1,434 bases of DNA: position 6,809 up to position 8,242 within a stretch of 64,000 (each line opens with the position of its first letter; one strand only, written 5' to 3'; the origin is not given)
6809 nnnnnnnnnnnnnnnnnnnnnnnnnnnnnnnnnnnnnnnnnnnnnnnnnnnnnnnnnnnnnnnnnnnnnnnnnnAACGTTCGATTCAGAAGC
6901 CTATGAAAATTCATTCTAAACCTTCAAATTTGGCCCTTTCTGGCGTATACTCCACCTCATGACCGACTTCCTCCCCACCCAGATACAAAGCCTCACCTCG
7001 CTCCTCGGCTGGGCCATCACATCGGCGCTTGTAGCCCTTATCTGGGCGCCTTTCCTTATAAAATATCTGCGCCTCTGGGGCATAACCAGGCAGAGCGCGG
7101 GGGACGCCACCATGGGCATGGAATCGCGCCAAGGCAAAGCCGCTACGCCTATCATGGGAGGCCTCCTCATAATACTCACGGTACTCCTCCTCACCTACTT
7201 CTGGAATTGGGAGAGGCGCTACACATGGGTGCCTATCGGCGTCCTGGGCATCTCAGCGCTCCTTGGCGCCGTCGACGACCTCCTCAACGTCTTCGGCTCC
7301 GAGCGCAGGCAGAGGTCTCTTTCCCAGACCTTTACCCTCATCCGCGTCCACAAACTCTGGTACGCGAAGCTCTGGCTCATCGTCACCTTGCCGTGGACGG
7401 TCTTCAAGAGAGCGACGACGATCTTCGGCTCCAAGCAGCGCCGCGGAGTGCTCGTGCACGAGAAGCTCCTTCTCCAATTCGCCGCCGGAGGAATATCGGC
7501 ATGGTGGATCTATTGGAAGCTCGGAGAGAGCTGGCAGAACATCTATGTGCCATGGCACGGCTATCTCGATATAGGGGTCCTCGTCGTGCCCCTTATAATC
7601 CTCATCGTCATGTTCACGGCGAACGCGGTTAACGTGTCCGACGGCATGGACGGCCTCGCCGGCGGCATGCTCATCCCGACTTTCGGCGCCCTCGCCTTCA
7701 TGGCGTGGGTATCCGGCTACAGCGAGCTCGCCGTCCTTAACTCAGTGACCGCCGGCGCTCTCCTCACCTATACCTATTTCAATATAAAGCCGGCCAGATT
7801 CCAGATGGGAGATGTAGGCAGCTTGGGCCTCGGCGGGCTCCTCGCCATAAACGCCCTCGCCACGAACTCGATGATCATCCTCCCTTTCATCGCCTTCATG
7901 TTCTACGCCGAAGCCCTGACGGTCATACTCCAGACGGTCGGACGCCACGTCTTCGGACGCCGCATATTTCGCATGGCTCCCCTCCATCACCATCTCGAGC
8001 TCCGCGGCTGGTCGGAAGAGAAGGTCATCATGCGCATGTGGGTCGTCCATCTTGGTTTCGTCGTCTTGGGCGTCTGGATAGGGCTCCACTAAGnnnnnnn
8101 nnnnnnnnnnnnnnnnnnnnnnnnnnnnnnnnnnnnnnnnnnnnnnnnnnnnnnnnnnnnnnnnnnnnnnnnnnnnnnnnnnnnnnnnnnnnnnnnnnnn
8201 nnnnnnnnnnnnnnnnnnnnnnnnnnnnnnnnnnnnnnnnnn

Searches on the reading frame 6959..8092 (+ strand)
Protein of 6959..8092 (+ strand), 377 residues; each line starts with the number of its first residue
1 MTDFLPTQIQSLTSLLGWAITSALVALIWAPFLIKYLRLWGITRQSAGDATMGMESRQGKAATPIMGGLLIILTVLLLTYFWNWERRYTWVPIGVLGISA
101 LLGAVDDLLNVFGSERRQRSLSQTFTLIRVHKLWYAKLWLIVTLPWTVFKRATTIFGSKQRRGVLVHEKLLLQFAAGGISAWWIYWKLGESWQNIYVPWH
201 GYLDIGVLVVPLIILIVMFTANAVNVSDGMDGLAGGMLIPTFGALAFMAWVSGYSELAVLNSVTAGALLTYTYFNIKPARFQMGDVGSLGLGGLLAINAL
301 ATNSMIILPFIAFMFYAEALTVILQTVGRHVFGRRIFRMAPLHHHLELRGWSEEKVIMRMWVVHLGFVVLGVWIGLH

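Call 3: search_protein_families(library=pfam, proteins=[window:6959-8092:+], max_evalue=0.1)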
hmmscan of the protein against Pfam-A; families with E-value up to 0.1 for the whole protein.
window:6959-8092:+ (377 aa): 2 families
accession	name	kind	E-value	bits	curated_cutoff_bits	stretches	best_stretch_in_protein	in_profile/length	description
PF00953.26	Glycos_transf_4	-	1.4e-23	84.1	27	1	168-301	27-158/160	Glycosyl transferase family 4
PF07249.18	Cerato-platanin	-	0.075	13.6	24.4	0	222-273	17-67/119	Cerato-platanin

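Call 4: search_protein_families(library=ncbifam, proteins=[window:6959-8092:+], max_evalue=0.1)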
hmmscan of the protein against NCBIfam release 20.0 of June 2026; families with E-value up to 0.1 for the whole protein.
window:6959-8092:+ (377 aa): 3 families
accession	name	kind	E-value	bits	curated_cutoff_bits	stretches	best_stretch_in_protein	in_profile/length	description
TIGR00445.1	mraY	equivalog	9.3e-53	179.8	192.05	2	150-372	78-315/321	phospho-N-acetylmuramoyl-pentapeptide-transferase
NF053644.1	MraY_archaea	equivalog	7.3e-29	101.2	450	2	202-371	175-339/340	pseudomurein biosynthesis MraY family phospho-N-acetylmuramoyl-pentapeptide-transferase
TIGR02380.1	ECA_wecA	exception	6.6e-11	41.9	326.05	1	203-373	125-307/346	UDP-N-acetylglucosamine--undecaprenyl-phosphate N-acetylglucosaminephosphotransferase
